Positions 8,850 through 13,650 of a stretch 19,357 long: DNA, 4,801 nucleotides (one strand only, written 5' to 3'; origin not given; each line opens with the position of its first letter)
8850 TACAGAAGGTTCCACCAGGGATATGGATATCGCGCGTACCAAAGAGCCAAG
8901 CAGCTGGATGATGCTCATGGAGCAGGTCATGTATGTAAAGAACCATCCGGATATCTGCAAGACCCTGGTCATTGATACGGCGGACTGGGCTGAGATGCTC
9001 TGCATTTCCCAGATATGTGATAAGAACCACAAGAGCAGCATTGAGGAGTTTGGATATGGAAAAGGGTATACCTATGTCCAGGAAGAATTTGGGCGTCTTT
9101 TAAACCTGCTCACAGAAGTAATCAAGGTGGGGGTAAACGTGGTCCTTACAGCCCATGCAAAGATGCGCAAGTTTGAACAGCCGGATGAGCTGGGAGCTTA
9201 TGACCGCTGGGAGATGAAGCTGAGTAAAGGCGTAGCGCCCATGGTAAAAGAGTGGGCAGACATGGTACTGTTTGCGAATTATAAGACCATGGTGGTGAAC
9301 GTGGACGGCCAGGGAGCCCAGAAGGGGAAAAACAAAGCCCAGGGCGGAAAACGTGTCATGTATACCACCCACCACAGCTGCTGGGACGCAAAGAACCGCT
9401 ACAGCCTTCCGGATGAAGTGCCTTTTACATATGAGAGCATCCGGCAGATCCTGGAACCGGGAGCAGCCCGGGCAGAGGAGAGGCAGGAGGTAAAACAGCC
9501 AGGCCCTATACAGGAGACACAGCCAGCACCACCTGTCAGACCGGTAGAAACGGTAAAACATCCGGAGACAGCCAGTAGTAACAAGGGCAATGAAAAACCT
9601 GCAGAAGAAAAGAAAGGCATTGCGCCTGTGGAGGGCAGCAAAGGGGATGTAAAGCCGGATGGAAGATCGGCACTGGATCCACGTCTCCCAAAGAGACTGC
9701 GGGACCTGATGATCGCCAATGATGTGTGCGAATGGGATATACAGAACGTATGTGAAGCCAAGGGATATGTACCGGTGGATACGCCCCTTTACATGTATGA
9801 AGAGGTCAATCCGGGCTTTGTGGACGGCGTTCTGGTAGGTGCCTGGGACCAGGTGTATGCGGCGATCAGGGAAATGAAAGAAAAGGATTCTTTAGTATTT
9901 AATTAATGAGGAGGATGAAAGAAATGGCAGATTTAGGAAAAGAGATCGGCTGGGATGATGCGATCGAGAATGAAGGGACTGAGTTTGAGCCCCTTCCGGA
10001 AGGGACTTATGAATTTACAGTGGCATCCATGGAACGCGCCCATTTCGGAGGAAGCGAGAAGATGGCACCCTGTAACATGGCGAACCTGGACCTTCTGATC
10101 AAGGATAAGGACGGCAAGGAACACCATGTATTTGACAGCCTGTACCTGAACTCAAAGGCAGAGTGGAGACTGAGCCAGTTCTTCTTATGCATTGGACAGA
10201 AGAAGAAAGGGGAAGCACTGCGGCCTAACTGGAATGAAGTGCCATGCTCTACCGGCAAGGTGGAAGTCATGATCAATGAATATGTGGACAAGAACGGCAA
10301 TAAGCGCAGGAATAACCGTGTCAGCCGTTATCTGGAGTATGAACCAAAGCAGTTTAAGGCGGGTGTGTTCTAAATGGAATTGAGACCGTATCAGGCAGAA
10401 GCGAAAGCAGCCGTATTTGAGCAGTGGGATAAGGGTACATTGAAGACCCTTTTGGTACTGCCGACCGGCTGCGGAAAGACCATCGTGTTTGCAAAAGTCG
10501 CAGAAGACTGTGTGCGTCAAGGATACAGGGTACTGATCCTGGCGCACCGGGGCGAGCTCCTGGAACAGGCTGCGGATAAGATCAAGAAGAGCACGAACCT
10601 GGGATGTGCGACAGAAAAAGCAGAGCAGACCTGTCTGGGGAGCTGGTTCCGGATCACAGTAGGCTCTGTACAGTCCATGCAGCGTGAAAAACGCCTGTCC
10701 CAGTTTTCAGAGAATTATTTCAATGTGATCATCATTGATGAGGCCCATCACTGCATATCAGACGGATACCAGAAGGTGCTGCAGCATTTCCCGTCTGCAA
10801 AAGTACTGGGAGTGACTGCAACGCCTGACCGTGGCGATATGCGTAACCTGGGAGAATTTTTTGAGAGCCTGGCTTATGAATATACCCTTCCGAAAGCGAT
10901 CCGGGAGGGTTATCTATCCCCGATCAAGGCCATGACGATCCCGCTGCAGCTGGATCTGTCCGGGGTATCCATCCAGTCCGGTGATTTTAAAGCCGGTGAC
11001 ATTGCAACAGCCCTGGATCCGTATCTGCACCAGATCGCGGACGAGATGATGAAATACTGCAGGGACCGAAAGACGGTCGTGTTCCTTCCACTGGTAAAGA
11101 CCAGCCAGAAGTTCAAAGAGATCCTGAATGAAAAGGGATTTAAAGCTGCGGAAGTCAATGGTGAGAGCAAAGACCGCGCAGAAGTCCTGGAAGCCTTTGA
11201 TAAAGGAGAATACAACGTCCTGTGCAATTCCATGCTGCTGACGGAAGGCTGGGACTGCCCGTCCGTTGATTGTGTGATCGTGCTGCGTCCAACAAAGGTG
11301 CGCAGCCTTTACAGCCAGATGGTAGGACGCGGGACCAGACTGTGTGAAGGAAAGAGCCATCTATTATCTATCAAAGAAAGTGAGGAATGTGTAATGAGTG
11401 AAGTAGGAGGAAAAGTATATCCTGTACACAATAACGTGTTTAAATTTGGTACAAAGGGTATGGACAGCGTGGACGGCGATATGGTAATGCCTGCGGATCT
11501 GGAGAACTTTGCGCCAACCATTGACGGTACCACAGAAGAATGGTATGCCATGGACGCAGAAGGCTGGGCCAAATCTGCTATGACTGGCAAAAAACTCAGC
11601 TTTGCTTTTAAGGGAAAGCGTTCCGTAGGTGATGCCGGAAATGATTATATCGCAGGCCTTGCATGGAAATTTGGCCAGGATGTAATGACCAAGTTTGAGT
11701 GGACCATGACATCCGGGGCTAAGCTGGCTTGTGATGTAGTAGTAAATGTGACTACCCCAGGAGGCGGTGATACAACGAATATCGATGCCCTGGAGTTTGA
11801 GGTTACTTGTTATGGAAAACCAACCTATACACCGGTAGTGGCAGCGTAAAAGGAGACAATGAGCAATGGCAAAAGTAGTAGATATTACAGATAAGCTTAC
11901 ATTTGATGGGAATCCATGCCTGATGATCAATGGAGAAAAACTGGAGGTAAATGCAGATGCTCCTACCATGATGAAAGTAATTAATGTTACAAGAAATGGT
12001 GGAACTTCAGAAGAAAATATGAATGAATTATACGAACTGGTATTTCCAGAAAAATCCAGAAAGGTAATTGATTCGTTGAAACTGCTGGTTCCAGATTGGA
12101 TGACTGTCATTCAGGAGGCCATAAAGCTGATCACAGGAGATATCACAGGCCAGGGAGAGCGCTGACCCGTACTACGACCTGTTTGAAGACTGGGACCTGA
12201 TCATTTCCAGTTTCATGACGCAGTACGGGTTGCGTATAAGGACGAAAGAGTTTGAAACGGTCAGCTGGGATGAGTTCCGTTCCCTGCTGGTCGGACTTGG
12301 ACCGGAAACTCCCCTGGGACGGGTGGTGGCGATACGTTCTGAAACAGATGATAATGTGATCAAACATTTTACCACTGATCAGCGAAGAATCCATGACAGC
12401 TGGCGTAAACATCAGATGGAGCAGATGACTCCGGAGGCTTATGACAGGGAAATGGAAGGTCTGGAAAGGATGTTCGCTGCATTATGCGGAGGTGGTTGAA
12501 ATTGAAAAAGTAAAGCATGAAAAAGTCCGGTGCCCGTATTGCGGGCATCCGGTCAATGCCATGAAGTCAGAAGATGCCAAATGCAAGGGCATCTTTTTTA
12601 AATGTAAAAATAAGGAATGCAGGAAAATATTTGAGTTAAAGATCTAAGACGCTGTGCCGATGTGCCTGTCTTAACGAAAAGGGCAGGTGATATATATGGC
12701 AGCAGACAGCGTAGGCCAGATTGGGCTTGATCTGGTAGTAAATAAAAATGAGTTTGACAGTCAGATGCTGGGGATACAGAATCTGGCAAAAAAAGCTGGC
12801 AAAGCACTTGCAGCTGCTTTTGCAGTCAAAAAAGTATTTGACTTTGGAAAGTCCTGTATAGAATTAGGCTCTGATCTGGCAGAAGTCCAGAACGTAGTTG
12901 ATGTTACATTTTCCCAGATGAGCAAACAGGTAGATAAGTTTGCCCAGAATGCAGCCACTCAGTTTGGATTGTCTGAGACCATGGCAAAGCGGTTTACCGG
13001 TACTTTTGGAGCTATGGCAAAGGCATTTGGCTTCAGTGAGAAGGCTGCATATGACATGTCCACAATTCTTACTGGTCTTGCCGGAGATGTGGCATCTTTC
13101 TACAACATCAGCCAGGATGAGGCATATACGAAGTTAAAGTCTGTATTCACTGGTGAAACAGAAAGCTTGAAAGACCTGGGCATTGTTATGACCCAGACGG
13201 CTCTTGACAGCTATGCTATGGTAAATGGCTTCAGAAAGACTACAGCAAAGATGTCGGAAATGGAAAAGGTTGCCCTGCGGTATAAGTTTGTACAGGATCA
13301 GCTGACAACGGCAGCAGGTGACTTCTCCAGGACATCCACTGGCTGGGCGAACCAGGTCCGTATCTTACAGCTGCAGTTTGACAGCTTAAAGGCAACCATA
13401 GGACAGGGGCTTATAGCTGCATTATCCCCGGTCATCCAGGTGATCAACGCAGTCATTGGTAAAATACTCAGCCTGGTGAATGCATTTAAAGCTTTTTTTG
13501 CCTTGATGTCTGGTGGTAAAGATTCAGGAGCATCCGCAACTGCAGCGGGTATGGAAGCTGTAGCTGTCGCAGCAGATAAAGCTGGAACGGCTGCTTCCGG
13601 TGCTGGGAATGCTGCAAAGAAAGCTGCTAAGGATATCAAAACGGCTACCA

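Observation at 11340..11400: Helicase ORF reads without a stop into the tail-tube gene: a deletion scar that removes the packaging and head modules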

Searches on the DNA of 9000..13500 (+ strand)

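Call 7: search_dna_similar(query=window:9000-13500:+, collection=phages, mode=near, max_rows=20)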
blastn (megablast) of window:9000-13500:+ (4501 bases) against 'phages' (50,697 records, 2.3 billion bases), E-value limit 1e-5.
No match.

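Call 43: search_rna_families(source=L004, start=18700, end=19250, threshold=evalue, max_evalue=1, show_alignments=2)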
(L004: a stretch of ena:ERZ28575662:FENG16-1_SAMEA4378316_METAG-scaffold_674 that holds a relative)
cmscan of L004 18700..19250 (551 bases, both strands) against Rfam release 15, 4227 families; matches with E-value up to 1: 1.
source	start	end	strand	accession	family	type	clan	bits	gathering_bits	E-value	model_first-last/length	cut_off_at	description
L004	18906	18974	+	RF00005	tRNA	Gene; tRNA;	CL00001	49.1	29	1.5e-09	1-71/71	no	tRNA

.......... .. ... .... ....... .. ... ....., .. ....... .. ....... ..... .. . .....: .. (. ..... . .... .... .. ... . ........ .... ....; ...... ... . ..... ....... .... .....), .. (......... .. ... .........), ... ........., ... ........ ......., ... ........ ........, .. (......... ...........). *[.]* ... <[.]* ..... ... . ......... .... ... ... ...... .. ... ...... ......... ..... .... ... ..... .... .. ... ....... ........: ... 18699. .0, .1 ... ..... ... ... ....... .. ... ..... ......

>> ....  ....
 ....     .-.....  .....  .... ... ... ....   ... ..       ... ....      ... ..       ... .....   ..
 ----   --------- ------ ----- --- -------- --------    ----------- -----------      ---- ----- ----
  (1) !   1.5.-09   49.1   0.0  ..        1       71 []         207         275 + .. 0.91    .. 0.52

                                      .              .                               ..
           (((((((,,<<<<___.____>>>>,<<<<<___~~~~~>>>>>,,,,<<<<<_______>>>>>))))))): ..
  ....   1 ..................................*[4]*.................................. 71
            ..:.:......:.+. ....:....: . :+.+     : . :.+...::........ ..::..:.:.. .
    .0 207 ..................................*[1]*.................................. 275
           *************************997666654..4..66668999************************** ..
